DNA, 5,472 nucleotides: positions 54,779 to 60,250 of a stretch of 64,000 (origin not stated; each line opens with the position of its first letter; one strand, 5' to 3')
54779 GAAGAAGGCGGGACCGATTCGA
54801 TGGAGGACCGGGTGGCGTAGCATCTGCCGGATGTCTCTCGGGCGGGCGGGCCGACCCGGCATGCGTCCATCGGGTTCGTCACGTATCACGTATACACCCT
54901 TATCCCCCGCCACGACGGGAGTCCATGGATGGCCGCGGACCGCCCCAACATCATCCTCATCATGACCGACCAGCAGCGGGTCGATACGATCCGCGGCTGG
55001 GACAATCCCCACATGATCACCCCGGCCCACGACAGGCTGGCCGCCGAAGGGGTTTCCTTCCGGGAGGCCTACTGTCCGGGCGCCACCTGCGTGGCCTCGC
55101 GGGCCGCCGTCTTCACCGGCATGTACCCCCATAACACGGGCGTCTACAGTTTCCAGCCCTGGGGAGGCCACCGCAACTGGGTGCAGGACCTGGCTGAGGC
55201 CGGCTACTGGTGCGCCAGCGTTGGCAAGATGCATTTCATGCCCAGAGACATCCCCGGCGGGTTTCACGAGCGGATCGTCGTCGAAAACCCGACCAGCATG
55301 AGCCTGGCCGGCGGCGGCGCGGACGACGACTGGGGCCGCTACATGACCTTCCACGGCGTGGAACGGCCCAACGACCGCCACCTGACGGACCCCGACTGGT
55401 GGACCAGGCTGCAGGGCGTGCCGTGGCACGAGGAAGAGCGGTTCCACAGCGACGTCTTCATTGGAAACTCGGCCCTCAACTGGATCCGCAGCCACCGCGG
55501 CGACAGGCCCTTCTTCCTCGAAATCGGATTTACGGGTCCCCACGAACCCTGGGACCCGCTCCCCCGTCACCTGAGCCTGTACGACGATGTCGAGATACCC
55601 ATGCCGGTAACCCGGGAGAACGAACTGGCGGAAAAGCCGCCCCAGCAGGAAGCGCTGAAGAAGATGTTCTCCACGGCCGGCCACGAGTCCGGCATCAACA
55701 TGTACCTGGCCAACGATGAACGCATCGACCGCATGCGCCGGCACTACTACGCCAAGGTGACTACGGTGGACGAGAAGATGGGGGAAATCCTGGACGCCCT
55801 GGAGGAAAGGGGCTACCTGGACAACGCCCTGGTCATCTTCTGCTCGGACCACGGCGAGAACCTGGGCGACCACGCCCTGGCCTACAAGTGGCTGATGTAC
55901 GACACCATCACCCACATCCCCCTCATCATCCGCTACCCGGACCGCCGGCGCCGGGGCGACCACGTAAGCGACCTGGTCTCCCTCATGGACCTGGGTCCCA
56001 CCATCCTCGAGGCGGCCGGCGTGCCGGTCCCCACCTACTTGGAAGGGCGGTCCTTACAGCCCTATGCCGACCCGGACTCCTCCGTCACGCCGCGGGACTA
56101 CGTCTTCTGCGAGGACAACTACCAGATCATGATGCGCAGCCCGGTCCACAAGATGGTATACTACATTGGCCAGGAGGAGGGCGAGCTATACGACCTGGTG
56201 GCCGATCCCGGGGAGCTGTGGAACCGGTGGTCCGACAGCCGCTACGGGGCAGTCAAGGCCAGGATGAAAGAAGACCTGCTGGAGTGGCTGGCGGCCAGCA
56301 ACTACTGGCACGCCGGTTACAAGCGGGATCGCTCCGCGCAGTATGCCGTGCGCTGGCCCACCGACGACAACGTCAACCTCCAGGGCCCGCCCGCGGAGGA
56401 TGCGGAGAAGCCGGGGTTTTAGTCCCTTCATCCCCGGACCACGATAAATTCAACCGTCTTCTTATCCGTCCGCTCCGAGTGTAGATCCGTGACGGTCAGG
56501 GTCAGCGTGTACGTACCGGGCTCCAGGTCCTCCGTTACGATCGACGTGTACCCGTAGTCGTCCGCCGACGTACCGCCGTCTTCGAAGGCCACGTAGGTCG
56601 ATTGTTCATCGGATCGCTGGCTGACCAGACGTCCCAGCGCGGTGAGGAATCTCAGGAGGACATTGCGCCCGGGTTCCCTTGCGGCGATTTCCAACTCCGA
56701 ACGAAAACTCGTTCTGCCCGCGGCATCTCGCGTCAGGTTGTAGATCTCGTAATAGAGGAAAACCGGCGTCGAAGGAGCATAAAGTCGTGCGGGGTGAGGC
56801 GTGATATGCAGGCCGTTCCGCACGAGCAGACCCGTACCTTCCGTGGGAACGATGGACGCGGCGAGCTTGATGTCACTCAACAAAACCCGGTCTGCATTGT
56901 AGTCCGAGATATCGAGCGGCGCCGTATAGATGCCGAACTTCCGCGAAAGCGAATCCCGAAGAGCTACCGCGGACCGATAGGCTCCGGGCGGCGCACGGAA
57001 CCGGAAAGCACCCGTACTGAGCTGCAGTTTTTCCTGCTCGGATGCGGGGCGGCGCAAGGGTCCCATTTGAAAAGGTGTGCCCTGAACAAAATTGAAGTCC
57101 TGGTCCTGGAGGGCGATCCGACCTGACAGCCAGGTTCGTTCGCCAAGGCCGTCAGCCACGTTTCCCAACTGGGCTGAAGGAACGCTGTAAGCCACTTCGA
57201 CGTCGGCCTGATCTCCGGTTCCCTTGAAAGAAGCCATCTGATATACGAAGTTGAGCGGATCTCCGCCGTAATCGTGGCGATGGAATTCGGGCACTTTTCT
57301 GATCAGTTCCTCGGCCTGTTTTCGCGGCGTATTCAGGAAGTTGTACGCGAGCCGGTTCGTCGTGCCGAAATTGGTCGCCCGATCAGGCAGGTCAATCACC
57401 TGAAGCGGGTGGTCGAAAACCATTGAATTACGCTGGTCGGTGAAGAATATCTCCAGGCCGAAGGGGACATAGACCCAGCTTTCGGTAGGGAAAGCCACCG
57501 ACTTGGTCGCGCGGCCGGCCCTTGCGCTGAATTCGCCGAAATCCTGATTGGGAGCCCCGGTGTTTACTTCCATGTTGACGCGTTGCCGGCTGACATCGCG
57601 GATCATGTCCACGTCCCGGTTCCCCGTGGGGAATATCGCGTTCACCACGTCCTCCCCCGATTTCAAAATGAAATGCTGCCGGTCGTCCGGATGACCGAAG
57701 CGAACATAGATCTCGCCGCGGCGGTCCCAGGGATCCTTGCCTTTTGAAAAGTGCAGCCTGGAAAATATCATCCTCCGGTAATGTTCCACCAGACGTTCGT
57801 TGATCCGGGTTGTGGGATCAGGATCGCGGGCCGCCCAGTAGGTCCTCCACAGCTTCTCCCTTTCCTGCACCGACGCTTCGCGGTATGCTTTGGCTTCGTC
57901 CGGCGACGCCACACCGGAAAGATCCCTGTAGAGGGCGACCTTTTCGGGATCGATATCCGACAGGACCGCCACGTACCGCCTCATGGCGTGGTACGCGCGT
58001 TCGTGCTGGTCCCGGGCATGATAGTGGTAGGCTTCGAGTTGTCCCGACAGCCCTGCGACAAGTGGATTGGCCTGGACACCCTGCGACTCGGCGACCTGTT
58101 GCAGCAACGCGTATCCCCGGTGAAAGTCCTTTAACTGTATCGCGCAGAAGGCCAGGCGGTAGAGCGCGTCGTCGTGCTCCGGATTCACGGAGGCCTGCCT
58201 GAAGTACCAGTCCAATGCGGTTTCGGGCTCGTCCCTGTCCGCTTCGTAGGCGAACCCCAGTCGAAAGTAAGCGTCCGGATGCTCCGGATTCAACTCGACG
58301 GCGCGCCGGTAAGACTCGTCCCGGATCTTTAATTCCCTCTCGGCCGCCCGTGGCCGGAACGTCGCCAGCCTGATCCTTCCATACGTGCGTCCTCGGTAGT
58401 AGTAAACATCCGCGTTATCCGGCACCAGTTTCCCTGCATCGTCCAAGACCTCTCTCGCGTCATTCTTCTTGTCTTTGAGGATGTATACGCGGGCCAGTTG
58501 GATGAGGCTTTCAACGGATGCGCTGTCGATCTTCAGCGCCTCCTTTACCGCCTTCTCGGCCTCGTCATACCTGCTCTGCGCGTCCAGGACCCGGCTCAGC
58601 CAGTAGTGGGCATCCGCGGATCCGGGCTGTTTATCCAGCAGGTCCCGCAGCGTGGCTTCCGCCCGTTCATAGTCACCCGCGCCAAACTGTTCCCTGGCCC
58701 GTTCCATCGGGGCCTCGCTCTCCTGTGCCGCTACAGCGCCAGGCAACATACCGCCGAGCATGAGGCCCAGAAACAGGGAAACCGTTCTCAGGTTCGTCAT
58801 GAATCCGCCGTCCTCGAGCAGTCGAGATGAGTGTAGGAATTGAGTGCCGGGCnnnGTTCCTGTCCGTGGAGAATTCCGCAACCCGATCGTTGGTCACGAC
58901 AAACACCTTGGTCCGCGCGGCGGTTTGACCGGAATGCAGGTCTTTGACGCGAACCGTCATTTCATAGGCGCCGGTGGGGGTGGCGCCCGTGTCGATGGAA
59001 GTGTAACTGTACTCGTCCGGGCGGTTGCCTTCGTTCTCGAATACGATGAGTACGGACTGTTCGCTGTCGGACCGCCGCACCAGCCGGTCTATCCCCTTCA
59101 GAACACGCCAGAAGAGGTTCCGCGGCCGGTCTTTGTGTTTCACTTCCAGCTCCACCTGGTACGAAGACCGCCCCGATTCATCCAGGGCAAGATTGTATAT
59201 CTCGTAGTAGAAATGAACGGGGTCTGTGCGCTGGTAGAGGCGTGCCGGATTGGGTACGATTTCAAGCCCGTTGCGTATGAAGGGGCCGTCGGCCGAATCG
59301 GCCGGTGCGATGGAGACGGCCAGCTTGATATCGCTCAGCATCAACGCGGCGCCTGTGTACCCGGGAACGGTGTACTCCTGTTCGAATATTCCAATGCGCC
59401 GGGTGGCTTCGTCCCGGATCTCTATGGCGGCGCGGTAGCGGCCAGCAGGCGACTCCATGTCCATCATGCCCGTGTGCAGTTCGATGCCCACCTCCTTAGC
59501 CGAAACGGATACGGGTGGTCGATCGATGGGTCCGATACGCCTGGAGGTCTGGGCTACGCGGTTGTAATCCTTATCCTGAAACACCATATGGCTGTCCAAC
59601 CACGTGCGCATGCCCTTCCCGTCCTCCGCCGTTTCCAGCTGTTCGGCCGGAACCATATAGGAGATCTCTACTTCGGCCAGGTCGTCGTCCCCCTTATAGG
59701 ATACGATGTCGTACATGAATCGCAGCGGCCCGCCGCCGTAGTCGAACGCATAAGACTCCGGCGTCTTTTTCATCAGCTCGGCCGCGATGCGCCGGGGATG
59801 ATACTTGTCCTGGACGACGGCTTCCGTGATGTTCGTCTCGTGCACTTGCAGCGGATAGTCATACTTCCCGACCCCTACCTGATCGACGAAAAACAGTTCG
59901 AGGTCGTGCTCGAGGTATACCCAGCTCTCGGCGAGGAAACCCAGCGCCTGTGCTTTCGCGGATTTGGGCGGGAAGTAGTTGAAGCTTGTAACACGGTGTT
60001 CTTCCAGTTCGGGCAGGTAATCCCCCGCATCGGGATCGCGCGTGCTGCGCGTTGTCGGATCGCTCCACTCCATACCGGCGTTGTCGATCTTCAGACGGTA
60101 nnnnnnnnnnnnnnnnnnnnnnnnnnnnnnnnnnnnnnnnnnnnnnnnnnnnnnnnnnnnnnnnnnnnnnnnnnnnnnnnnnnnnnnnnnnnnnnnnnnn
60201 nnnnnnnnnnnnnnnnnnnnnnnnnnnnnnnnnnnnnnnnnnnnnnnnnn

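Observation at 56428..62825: Co-directional four-gene cluster ending in two tandem secreted TPR-GWxTD paralogs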

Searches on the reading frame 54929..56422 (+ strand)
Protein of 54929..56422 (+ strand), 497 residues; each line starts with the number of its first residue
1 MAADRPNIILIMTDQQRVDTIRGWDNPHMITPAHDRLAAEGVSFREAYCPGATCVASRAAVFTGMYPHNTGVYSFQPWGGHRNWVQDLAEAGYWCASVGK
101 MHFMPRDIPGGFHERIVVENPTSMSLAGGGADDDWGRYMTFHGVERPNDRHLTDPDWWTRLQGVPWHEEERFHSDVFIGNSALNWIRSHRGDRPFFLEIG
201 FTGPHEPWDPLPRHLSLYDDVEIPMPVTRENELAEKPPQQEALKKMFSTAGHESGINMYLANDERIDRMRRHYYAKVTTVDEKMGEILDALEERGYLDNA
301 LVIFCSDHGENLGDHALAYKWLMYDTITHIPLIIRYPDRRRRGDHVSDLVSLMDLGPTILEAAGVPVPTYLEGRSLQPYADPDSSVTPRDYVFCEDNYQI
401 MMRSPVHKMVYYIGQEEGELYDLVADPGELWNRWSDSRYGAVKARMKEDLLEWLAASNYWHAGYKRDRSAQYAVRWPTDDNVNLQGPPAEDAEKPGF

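Call 63: search_protein_families(library=ncbifam, proteins=[window:54929-56422:+], max_evalue=0.00001)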
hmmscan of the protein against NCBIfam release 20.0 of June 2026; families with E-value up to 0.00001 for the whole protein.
window:54929-56422:+ (497 aa): 6 families
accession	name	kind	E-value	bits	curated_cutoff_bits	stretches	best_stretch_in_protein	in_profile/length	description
NF010322.0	PRK13759.1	equivalog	4.4e-90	302.5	481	1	3-455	4-458/486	arylsulfatase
TIGR03417.1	chol_sulfatase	equivalog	2.4e-57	194.9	433.45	1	5-441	2-427/500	choline-sulfatase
NF045661.1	HdlasePehA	equivalog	6.7e-52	176.7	900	2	174-401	182-413/506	phosphoric/sulfuric ester hydrolase PehA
NF052527.1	Mn_arylsulf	exception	1.2e-45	156.4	850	1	5-456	1-454/479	manganese-dependent arylsulfatase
NF038075.1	fam_STM4013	hypoth_equivalog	1.7e-08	34.2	250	1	257-332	185-256/261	STM4013/SEN3800 family hydrolase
NF038282.1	LapC_YejM_PbgA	exception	7.4e-08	31.1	825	1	241-359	380-496/584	LPS biosynthesis-modulating metalloenzyme YejM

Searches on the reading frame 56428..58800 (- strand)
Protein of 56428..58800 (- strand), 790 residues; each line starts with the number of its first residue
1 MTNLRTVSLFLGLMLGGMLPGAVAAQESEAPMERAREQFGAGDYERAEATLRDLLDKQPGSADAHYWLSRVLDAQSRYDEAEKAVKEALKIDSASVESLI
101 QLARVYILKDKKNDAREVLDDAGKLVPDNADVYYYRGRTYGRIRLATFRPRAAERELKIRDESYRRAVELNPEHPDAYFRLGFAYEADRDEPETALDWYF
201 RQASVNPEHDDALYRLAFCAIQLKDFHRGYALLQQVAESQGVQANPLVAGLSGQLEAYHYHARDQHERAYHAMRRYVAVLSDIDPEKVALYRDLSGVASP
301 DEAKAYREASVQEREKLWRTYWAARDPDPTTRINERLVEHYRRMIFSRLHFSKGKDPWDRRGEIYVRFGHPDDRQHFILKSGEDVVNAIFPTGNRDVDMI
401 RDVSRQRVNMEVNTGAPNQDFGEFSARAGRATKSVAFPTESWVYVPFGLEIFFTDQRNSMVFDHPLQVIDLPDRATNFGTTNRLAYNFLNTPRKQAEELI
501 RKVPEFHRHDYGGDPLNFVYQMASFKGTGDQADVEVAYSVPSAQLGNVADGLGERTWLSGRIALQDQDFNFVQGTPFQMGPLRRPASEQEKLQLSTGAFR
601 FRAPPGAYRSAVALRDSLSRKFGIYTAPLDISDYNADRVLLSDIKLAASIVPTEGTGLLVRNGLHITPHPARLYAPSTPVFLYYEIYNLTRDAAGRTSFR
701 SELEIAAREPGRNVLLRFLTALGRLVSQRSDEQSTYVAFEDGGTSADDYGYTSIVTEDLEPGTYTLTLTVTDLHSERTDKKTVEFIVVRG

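Call 3: search_protein_families(library=pfam, proteins=[window:56428-58800:-], max_evalue=0.1)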
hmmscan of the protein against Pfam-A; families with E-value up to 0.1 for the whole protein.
window:56428-58800:- (790 aa): 25 families
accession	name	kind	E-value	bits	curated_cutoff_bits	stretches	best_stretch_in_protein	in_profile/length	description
PF14559.12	TPR_19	-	2.6e-21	76.1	25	3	39-86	2-49/68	Tetratricopeptide repeat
PF13431.12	TPR_17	-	1.1e-20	72.5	24.4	2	164-196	2-33/34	Tetratricopeptide repeat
PF13432.12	TPR_16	-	1.1e-16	61.3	32.7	2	33-94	2-63/65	Tetratricopeptide repeat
PF13414.12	TPR_11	-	1e-14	54.3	26.8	2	162-186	15-39/42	TPR repeat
PF13428.12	TPR_14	-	5.4e-13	48.7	23.5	3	34-70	7-43/44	Tetratricopeptide repeat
PF07719.23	TPR_2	-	2.3e-12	46.4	27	1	62-92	1-31/34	Tetratricopeptide repeat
PF13181.12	TPR_8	-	2.7e-10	40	25.7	1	62-93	1-32/34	Tetratricopeptide repeat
PF23914.1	TPR_CcmH_CycH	-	5.7e-10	39.7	42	1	32-133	20-124/158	Cytochrome c-type biogenesis protein H TPR domain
PF12895.13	ANAPC3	-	7.6e-10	39.4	27.2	3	42-121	3-81/82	Anaphase-promoting complex, cyclosome, subunit 3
PF13174.12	TPR_6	-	1.4e-08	35.3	26.3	1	211-238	1-28/33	Tetratricopeptide repeat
PF25060.1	ARM_TT21_2nd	-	2.4e-07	31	27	2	75-120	69-114/270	Tetratricopeptide repeat protein 21 second ARM domain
PF00515.34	TPR_1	-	2.8e-05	24.2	27.8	0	62-92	1-31/34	Tetratricopeptide repeat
PF13424.12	TPR_12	-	0.00066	20.3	30.1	2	44-92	26-75/77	Tetratricopeptide repeat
PF20308.4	TPR-S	-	0.0065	17.5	27.6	1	78-178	2-93/102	Tetratricopeptide Repeats-Sensor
PF09976.15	TPR_21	-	0.0066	16.6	25.5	1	30-117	78-167/193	Tetratricopeptide repeat-like domain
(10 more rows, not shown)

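Call 4: search_protein_families(library=ncbifam, proteins=[window:56428-58800:-], max_evalue=0.1)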
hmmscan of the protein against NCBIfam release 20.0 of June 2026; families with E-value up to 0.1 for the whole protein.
window:56428-58800:- (790 aa): 25 families
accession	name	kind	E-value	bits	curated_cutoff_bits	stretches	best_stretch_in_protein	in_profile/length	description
NF040959.1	MamA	equivalog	9.4e-18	64.4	200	2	33-198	42-195/204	magnetosome protein MamA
TIGR04514.1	GWxTD_dom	domain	5.1e-15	55.9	28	1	291-376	3-89/105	GWxTD domain-containing protein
TIGR02917.1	PEP_TPR_lipo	equivalog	8.5e-15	53.7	312.2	2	26-136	157-267/899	XrtA/PEP-CTERM system TPR-repeat protein PrsT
TIGR02795.1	tol_pal_ybgF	equivalog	1.4e-12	48.3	90.1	1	29-128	3-108/119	tol-pal system protein YbgF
TIGR02552.1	LcrH_SycD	equivalog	8.7e-12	44.9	104.8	2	34-130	24-120/136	SycD/LcrH family type III secretion system chaperone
TIGR02521.1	type_IV_pilW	equivalog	1.8e-09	37.5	154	2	96-291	31-209/234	type IV pilus biogenesis/stability protein PilW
NF052415.1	T3SS_chap_SctY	equivalog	1.5e-08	35.1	70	2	25-89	37-104/106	type III secretion apparatus assembly chaperone SctY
NF033920.0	C39_PA2778_fam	equivalog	2.2e-07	30.5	150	1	30-91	192-253/255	PA2778 family cysteine peptidase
NF047371.1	FlcA_CTERM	equivalog_domain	3.9e-06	25.6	300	1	41-227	326-524/646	periplasmic flagellar collar protein FlcA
NF033762.1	social_mot_Tgl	equivalog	6.7e-06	25.6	225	1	19-225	22-219/252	social motility TPR repeat lipoprotein Tgl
TIGR03939.1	PGA_TPR_OMP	equivalog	9.3e-06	24.1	366.65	1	42-158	100-216/800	poly-beta-1,6 N-acetyl-D-glucosamine export porin PgaA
NF033758.1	gliding_GltE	equivalog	8.5e-05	21.7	225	1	33-115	261-341/411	adventurous gliding motility TPR repeat lipoprotein GltE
NF053607.1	CHU_0125_OmpA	equivalog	0.00044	18.9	620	1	29-124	20-115/639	CHU_0125 family OmpA-like outer membrane integrity protein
TIGR00540.1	TPR_hemY_coli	hypoth_equivalog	0.00093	18.1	142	1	40-118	304-381/385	heme biosynthesis-associated TPR protein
TIGR00990.1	3a0801s09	subfamily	0.0014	17.4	757.25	1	76-137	345-406/615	mitochondrial import receptor subunit TOM70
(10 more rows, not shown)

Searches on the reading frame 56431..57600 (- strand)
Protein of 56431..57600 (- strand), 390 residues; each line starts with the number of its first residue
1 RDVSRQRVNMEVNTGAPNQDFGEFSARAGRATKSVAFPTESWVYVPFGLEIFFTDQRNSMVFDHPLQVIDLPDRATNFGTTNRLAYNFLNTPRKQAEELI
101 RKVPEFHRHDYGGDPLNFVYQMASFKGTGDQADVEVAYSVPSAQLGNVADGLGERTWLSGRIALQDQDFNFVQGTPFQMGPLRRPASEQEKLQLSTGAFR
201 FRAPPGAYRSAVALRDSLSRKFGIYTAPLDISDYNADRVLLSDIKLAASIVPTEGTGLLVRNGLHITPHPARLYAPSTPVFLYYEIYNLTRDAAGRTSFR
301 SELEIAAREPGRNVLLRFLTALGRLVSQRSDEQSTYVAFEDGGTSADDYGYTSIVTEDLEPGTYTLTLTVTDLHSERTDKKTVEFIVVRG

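Call 28: search_protein_families(library=pfam, proteins=[window:56431-57600:-], max_evalue=10)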
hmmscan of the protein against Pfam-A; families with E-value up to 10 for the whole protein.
window:56431-57600:- (390 aa): 4 families
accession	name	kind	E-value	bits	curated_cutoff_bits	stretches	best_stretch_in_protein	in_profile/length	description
PF07495.19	Y_Y_Y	-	0.0036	17.6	26.6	1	348-387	24-64/65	Y_Y_Y domain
PF18911.6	PKD_4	-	0.023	15.2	27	1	338-386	40-84/85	PKD domain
PF19077.6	Big_13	-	0.052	14.5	27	1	344-386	56-99/102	Bacterial Ig-like domain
PF00801.26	PKD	-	0.071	13.5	23.5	1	338-384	35-79/80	PKD domain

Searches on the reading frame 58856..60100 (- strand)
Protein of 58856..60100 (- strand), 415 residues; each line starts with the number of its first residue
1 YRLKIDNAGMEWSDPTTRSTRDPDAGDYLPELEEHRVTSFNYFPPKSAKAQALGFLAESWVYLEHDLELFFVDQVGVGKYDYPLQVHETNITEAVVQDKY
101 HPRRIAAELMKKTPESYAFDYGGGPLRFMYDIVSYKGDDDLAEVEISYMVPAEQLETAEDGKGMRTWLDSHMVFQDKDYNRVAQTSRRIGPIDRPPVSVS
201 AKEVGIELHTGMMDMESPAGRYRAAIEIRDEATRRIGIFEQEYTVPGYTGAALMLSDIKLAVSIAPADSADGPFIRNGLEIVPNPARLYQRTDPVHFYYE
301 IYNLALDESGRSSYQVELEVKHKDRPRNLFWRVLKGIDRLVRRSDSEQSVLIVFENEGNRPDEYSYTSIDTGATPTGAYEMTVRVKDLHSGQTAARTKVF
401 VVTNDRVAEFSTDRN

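Call 28: search_protein_families(library=pfam, proteins=[window:58856-60100:-], max_evalue=10)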
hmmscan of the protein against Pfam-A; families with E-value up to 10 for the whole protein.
window:58856-60100:- (415 aa): 2 families
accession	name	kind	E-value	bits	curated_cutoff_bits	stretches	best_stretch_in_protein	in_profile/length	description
PF17235.7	STD1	-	0.053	13.6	25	1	22-71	102-152/208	STD1/MTH1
PF16967.11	TcfC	-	0.07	13.1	29.4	1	368-398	35-64/68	E-set like domain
